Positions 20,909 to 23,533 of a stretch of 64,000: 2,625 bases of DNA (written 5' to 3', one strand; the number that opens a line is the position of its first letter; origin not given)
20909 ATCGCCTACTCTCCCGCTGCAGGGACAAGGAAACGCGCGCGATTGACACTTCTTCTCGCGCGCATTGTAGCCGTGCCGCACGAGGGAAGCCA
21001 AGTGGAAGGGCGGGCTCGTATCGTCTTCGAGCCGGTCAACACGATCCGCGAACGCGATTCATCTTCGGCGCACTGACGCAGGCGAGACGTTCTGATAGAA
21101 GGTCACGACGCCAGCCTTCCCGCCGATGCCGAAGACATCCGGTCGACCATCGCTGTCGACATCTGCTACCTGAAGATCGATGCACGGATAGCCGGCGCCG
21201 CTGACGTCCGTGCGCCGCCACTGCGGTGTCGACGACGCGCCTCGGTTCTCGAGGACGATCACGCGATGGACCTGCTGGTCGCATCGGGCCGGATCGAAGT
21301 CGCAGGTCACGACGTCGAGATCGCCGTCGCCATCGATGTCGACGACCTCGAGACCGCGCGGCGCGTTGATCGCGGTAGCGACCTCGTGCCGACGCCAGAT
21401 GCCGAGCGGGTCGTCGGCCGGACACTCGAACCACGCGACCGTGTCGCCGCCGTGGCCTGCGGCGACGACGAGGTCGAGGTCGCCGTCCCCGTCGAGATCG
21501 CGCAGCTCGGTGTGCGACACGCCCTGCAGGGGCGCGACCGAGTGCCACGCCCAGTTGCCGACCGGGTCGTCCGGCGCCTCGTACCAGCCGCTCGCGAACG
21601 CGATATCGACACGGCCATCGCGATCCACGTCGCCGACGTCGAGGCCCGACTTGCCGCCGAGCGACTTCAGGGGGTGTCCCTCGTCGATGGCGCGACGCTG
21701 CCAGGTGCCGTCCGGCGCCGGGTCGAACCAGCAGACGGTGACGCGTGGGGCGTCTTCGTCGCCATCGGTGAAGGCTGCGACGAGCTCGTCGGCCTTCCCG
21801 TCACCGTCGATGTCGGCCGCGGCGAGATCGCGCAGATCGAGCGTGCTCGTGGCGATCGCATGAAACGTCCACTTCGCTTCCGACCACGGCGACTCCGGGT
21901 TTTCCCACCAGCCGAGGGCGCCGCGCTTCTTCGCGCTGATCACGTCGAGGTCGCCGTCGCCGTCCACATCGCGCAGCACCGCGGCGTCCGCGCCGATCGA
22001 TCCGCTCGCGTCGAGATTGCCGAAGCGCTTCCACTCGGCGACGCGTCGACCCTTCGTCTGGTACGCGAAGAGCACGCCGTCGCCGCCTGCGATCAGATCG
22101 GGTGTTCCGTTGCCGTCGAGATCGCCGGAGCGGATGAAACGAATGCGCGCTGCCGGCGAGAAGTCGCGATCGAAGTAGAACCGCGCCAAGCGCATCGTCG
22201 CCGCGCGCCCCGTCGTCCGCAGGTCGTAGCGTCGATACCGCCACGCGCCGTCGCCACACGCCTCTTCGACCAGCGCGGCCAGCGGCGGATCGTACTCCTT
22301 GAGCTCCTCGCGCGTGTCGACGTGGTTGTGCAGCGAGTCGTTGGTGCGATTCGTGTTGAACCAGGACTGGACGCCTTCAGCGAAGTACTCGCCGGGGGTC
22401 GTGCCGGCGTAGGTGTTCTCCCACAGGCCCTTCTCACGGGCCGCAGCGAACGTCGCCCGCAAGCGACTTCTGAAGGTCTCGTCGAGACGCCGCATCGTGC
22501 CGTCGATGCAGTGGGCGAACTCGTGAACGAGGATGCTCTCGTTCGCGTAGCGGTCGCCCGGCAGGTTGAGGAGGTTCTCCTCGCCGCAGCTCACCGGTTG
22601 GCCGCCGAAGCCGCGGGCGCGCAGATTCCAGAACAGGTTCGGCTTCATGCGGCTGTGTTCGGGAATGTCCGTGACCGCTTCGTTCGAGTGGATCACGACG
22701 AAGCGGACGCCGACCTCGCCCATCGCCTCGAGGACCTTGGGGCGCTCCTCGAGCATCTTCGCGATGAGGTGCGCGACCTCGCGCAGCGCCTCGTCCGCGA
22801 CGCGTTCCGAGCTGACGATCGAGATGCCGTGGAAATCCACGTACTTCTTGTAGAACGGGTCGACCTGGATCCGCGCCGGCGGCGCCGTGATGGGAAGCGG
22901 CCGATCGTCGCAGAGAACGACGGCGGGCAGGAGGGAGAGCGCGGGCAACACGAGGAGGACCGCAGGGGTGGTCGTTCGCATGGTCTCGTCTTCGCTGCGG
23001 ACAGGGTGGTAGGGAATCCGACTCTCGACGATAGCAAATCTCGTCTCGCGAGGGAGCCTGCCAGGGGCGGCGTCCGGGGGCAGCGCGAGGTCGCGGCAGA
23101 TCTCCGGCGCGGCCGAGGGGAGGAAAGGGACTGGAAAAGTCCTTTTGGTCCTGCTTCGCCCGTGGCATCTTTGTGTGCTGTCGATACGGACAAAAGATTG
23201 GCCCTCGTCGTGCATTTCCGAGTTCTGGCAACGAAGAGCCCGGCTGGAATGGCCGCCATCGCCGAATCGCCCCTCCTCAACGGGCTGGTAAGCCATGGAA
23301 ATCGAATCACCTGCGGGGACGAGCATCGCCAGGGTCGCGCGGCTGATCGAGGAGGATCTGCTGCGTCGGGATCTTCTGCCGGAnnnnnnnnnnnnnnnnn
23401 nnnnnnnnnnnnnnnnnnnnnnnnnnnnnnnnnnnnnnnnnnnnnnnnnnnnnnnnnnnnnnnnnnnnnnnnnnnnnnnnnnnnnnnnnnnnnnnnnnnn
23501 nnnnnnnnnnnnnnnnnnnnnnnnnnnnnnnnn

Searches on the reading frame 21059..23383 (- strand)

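Call 64: search_protein_families(library=pfam, proteins=[window:21059-23383:-], max_evalue=0.00001)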
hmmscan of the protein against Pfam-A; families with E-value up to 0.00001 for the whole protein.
window:21059-23383:- (774 aa): 2 families
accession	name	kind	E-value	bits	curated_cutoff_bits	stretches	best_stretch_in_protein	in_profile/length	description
PF13517.12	FG-GAP_3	-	4.6e-31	107.6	26.9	2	472-534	1-60/61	FG-GAP-like repeat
PF01839.29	FG-GAP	-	3.4e-13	49.6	22.1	0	520-541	5-25/37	FG-GAP repeat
